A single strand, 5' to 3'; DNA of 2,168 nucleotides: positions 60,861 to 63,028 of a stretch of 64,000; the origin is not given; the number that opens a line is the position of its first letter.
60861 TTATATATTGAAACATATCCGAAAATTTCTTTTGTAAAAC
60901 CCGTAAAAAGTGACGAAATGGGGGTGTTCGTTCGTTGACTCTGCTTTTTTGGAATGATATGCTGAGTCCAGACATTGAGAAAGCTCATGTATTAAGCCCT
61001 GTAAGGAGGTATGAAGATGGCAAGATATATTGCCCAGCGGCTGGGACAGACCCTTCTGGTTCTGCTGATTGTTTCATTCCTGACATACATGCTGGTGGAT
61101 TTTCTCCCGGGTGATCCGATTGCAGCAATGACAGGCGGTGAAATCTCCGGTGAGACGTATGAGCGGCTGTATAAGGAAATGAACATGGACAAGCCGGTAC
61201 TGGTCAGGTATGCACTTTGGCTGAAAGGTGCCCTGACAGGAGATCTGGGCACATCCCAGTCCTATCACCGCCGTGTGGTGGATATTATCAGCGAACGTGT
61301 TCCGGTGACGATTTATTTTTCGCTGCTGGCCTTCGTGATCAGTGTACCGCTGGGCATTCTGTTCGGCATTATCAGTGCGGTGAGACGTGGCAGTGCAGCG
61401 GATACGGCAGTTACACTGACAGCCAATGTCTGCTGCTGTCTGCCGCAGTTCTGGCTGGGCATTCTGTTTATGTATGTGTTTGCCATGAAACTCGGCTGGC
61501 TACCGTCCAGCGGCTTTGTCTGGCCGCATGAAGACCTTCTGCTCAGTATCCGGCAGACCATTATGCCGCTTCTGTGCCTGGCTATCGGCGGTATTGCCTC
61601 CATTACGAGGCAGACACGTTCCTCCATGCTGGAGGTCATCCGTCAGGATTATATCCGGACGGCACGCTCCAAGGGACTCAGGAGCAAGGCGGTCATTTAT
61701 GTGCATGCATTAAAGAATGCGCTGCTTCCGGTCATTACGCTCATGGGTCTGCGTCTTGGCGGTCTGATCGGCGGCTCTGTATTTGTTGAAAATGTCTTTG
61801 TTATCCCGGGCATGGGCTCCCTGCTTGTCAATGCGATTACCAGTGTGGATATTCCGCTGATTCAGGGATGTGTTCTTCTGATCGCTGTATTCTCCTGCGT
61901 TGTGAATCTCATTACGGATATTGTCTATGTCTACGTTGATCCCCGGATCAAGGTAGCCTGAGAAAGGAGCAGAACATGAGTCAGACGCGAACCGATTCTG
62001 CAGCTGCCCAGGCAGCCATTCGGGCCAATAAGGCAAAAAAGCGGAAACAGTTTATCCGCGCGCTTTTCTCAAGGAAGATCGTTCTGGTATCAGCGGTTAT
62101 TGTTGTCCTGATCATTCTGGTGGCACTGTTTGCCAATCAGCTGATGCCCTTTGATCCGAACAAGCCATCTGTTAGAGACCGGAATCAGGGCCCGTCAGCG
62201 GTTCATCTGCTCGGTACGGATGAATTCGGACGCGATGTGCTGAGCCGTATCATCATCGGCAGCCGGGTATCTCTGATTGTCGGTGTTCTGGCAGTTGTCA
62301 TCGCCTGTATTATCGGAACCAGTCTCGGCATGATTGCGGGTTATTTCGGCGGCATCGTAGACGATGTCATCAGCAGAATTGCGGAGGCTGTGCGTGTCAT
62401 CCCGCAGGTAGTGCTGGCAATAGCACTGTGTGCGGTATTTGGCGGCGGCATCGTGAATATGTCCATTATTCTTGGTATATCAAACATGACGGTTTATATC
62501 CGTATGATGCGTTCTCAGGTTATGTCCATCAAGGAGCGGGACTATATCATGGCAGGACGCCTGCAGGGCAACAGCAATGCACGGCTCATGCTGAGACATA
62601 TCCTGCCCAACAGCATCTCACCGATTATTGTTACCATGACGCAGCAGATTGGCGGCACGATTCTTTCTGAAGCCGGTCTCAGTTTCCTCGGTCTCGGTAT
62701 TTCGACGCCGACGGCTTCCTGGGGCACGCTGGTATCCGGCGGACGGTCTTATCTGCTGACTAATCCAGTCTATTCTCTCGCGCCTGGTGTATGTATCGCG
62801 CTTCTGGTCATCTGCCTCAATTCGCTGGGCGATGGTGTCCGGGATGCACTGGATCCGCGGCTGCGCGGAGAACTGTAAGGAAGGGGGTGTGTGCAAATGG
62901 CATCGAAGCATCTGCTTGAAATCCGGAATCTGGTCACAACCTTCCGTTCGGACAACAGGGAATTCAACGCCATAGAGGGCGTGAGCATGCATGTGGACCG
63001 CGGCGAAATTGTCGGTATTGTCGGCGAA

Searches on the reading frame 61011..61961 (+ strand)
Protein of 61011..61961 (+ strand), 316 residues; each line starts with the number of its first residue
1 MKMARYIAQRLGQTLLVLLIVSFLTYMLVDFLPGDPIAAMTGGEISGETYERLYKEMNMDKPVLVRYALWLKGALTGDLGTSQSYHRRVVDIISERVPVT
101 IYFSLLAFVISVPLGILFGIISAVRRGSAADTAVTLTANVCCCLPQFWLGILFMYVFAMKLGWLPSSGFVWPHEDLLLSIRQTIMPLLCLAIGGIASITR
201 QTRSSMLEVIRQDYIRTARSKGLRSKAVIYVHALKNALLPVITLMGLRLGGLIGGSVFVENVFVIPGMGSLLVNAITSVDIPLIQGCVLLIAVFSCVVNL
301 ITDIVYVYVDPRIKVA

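Call 70: search_protein_families(library=pfam, proteins=[window:61011-61961:+], max_evalue=0.00001)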
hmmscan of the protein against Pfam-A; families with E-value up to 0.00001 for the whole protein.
window:61011-61961:+ (316 aa): 2 families
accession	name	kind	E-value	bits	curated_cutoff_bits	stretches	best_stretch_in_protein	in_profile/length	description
PF00528.27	BPD_transp_1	-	8.6e-42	143.4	26.4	1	115-314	1-183/184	Binding-protein-dependent transport system inner membrane component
PF19300.4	BPD_transp_1_N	-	2.2e-13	50.8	23.8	1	3-101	1-111/114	Binding-prot-dependent transport system membrane comp, N-term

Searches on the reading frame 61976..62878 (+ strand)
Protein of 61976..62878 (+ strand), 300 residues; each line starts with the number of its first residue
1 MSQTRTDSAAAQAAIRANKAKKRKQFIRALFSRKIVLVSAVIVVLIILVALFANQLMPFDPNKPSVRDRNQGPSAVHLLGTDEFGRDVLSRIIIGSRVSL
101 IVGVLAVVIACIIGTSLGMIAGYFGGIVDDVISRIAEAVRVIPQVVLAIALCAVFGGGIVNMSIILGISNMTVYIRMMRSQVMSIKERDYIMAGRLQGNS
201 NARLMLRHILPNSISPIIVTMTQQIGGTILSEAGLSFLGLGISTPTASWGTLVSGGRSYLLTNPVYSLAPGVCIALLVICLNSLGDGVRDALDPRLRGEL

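Call 70: search_protein_families(library=pfam, proteins=[window:61976-62878:+], max_evalue=0.00001)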
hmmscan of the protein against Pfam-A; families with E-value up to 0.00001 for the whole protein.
window:61976-62878:+ (300 aa): 2 families
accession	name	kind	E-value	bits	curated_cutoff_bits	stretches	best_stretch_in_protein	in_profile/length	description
PF00528.27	BPD_transp_1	-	1.5e-32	113.2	26.4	1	114-297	1-183/184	Binding-protein-dependent transport system inner membrane component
PF12911.12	OppC_N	-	1.3e-09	38.2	23.9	1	24-73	4-53/53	N-terminal TM domain of oligopeptide transport permease C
